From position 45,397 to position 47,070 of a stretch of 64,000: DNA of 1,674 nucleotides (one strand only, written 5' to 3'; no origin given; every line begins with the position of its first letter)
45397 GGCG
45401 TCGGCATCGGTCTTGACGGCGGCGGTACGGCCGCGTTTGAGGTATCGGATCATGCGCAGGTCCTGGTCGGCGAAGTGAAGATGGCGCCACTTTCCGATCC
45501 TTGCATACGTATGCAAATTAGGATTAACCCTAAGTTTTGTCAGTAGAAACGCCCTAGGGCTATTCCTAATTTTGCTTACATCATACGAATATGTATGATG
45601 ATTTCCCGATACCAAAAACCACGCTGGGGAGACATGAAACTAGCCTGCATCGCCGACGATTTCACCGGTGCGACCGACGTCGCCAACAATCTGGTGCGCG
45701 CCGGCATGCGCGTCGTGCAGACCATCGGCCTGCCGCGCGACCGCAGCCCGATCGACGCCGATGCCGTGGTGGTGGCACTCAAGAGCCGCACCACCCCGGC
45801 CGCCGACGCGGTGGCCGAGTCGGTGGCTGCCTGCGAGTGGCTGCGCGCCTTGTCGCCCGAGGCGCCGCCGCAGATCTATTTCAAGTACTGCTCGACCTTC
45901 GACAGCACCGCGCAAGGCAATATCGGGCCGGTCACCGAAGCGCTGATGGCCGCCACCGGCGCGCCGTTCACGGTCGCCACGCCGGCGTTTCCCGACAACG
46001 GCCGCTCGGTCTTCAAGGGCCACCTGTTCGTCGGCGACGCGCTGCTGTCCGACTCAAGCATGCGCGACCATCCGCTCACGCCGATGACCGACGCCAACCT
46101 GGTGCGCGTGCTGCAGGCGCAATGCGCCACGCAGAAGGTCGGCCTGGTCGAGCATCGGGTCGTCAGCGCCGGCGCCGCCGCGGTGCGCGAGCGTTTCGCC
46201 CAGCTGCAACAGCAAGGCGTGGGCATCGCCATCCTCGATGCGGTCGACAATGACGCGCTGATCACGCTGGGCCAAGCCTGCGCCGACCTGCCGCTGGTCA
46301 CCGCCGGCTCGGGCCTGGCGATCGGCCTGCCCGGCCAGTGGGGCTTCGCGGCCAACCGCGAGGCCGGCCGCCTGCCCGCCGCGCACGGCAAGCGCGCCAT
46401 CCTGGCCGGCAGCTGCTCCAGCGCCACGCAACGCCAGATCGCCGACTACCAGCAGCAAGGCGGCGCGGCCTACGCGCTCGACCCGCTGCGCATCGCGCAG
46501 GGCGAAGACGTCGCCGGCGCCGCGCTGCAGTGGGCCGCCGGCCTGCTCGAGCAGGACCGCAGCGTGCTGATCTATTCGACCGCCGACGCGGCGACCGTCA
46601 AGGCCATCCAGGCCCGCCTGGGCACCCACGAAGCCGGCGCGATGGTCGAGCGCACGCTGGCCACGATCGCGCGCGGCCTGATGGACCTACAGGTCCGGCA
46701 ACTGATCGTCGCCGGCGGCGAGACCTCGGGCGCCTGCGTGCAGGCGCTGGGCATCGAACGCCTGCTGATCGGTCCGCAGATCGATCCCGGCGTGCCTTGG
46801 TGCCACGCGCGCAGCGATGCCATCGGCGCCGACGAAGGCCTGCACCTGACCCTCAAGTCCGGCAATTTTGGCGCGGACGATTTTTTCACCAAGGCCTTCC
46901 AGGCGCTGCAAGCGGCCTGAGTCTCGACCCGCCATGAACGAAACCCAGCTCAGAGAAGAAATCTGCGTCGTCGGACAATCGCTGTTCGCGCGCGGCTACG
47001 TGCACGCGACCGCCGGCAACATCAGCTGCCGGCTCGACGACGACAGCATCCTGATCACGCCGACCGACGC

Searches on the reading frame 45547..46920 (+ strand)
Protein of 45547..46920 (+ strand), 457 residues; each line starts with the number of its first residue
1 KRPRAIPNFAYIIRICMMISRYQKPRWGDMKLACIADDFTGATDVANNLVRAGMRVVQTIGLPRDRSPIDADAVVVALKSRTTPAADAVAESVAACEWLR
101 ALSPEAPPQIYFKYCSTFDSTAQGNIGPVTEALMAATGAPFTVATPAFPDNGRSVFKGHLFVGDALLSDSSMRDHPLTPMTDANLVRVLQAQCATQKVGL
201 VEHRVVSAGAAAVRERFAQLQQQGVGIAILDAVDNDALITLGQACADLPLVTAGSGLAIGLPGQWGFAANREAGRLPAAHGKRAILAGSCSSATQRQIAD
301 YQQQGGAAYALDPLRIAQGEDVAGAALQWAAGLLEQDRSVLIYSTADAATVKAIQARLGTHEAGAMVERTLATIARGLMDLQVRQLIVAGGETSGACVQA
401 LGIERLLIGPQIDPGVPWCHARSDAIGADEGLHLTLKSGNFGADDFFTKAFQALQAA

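Call 25: search_protein_families(library=ncbifam, proteins=[window:45547-46920:+], max_evalue=1e-10)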
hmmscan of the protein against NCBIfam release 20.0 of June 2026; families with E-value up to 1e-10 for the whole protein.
window:45547-46920:+ (457 aa): 3 families
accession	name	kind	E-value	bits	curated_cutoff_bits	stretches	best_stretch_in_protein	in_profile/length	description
NF043035.1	OxoTetrKin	equivalog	4.7e-179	595.6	350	1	31-452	1-418/418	3-oxo-tetronate kinase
NF042436.1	OxoIsoapKin_OiaK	equivalog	1.3e-45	155.9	700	1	31-450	10-449/451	3-oxo-isoapionate kinase OiaK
NF047819.1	ThrnKinDtnkGamma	equivalog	1.8e-39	135.8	450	1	30-450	1-412/422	D-threonate kinase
